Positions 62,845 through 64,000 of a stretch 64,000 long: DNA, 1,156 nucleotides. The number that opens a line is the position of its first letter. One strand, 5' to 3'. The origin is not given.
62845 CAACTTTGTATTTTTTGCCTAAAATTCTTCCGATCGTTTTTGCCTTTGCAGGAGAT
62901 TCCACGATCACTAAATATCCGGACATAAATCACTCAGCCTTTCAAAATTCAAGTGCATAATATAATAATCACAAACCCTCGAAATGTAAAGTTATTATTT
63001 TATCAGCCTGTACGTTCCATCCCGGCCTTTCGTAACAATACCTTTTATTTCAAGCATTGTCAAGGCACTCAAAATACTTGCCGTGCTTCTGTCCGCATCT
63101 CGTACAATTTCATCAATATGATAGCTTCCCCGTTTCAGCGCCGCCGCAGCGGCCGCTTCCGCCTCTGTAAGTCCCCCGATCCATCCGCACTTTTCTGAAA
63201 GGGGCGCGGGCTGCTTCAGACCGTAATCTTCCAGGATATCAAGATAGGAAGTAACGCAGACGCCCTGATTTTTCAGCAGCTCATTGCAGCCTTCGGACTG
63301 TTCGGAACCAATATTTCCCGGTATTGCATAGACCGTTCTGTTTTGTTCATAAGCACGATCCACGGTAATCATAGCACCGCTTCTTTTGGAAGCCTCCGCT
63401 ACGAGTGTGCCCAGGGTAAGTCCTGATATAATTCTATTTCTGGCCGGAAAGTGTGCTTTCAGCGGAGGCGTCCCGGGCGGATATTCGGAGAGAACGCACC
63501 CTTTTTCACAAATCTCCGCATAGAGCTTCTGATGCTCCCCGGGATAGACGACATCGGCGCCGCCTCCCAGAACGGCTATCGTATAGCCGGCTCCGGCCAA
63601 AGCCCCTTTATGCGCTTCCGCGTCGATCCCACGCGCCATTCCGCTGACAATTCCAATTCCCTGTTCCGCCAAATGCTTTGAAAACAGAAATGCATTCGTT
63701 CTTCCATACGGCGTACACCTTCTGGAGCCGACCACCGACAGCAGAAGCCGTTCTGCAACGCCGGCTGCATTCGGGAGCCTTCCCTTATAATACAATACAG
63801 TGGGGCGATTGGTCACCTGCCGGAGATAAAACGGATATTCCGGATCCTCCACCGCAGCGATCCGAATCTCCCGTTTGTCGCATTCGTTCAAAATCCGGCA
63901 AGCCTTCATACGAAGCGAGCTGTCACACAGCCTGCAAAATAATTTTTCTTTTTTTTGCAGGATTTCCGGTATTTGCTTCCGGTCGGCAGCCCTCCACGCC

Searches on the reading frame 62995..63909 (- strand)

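Call 42: search_protein_families(library=pfam, proteins=[window:62995-63909:-], max_evalue=0.00001)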
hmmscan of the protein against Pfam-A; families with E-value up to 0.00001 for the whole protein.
window:62995-63909:- (304 aa): 2 families
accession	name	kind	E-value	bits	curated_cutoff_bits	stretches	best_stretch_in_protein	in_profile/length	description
PF02481.21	DNA_processg_A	-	9.3e-73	244.3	29.6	1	10-219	2-210/212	DNA recombination-mediator protein A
PF17782.7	DprA_WH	-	3.1e-07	30.8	22.9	1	247-294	10-57/61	DprA winged helix domain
